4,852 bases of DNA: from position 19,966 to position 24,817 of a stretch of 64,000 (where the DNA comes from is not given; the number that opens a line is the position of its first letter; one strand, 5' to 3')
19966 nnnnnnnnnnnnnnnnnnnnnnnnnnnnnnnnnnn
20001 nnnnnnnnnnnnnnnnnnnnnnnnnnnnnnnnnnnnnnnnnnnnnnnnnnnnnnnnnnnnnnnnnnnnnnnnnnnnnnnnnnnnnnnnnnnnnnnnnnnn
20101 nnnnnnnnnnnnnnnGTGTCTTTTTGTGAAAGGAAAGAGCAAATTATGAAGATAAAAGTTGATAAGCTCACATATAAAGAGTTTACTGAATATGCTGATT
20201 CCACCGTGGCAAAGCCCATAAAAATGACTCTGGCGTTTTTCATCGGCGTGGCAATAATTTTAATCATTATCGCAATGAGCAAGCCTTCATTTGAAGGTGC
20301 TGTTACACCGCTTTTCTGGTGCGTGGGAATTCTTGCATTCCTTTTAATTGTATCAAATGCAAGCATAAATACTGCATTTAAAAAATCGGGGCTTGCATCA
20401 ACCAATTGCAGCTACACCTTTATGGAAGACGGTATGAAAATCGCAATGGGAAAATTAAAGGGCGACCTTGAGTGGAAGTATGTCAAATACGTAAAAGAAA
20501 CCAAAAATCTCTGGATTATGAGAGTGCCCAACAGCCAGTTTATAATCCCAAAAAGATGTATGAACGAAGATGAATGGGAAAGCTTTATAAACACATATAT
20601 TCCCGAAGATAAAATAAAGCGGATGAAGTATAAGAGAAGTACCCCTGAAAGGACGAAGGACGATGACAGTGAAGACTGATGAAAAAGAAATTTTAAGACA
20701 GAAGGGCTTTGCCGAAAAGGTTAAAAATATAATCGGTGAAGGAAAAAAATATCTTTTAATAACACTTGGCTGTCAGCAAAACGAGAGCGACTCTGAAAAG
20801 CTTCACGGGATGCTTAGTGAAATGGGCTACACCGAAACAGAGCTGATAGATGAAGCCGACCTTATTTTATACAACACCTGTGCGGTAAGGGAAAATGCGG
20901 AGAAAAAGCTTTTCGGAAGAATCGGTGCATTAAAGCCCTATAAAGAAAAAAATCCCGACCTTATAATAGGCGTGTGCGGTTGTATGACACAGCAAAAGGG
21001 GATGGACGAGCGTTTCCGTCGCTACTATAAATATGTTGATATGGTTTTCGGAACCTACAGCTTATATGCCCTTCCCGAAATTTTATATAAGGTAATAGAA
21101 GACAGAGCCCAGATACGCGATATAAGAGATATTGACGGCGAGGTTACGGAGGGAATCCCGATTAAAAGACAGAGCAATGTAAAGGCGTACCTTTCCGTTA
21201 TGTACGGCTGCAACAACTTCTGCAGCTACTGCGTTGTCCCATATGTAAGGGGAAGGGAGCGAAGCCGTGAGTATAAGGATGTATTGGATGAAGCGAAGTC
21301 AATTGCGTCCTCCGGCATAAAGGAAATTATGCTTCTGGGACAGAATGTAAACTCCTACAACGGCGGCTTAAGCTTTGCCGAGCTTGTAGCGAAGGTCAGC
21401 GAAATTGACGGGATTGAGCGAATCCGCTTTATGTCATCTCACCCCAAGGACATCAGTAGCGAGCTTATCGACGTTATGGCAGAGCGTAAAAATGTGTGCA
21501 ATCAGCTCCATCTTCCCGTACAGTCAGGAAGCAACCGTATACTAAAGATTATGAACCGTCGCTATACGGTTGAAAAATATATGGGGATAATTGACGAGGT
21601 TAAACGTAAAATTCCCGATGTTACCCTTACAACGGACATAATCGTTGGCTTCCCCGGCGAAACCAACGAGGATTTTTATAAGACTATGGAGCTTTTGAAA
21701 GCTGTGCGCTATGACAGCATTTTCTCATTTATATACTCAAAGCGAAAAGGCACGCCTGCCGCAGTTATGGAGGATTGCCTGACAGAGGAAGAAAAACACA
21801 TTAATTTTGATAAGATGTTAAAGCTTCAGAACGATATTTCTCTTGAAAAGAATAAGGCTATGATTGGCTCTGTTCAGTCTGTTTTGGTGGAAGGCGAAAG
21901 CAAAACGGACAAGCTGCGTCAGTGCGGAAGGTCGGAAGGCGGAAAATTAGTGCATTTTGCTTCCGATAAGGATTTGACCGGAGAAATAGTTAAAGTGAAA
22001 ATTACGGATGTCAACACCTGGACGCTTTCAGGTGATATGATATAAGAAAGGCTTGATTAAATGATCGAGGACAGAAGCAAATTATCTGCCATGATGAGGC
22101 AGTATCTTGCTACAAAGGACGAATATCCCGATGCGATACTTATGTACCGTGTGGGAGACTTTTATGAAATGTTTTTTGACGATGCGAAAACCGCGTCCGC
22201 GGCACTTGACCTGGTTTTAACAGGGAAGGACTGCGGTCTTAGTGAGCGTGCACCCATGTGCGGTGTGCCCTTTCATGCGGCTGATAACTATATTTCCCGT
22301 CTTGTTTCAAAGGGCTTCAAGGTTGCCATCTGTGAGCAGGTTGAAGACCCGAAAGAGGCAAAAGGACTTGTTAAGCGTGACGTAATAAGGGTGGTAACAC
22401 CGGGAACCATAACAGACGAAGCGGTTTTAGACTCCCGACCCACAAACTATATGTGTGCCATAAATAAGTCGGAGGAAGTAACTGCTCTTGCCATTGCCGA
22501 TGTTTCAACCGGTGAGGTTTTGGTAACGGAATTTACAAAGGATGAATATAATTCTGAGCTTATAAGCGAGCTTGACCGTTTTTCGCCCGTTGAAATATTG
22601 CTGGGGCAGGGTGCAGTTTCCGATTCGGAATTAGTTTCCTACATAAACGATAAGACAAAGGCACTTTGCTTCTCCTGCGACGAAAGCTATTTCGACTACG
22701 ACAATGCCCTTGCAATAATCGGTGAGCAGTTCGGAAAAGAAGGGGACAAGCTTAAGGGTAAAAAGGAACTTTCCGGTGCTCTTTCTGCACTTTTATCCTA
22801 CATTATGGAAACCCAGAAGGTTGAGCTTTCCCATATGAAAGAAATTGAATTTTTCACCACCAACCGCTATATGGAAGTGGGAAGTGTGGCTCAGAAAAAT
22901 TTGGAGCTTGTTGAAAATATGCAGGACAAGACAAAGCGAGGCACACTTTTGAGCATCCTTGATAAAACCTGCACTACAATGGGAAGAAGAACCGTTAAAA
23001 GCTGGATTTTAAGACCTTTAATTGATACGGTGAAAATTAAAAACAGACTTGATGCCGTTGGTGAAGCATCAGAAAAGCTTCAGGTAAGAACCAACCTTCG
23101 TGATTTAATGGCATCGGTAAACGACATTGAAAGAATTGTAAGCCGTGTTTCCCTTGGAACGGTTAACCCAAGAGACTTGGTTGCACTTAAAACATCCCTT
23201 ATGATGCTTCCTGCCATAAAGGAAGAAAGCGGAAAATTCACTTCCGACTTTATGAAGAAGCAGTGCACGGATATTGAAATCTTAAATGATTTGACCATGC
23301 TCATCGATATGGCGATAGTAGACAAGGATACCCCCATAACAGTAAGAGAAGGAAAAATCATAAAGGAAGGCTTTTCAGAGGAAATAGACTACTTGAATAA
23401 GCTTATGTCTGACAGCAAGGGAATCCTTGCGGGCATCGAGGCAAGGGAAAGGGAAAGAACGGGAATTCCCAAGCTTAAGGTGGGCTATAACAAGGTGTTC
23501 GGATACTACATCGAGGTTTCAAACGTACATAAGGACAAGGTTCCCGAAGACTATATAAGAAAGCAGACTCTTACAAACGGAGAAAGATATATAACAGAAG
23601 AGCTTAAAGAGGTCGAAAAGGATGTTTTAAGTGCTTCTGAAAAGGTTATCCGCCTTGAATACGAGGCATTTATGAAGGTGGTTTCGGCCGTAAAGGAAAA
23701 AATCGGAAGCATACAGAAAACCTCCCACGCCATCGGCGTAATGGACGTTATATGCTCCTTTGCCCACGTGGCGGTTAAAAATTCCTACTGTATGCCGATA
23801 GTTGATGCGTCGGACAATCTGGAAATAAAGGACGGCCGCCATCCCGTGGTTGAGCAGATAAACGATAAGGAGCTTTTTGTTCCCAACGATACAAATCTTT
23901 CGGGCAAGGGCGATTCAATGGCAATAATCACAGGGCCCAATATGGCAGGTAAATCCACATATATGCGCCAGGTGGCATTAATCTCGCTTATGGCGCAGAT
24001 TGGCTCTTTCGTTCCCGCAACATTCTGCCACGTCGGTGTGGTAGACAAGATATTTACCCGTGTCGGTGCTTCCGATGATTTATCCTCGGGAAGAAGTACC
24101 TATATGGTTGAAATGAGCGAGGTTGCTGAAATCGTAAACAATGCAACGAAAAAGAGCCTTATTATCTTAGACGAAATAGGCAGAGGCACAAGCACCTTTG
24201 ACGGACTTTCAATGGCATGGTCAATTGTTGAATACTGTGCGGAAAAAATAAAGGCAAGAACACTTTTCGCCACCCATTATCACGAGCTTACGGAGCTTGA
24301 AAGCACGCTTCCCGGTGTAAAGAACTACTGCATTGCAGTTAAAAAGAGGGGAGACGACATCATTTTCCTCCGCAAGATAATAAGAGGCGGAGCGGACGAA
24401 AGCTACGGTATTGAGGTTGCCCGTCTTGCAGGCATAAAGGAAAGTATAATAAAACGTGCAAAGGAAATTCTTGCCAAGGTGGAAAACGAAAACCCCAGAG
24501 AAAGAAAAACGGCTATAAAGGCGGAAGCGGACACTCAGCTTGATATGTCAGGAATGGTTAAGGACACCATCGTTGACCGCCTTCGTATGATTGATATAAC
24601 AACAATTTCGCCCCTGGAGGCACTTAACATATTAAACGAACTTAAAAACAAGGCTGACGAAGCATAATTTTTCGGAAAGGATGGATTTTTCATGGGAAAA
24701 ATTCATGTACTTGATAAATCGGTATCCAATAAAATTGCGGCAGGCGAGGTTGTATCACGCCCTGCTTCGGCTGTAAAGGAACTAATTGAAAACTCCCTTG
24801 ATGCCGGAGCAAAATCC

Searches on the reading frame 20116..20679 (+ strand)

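Call 6: search_protein_families(library=pfam, proteins=[window:20116-20679:+], max_evalue=0.01)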
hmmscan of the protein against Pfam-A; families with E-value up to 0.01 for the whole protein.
window:20116-20679:+ (187 aa): 1 family
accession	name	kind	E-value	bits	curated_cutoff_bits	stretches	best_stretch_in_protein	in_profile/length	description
PF14317.12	YcxB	-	3.5e-11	43.1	23.3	1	102-159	1-59/61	YcxB-like protein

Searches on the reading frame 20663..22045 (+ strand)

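Call 6: search_protein_families(library=pfam, proteins=[window:20663-22045:+], max_evalue=0.01)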
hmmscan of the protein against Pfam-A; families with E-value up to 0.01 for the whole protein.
window:20663-22045:+ (460 aa): 4 families
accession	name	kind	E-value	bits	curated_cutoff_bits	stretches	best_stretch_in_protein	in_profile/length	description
PF04055.27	Radical_SAM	-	1.6e-31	110.2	29.5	1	178-345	2-166/166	Radical SAM superfamily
PF00919.26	UPF0004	-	3.5e-27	94.7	27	1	29-130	1-98/98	Uncharacterized protein family UPF0004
PF01938.26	TRAM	-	3e-09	37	21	1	398-459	1-60/61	TRAM domain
PF18693.7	TRAM_2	-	0.0045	17.6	27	0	401-460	1-63/63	TRAM domain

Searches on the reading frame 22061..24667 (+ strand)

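Call 6: search_protein_families(library=pfam, proteins=[window:22061-24667:+], max_evalue=0.01)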
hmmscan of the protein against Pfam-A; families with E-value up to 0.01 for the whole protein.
window:22061-24667:+ (868 aa): 5 families
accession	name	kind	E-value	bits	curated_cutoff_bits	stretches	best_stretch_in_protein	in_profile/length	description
PF00488.27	MutS_V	-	7.6e-85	284.1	30.2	1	622-807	2-187/188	MutS domain V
PF05192.23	MutS_III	-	8.4e-47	160.5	34.1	1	278-568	3-194/194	MutS domain III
PF01624.25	MutS_I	-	9.6e-44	148.7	20.6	1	10-120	2-112/113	MutS domain I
PF05190.23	MutS_IV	-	5.7e-28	97.5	22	1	437-527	1-91/92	MutS family domain IV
PF05188.22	MutS_II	-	5.9e-20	72.5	25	1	129-259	1-132/133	MutS domain II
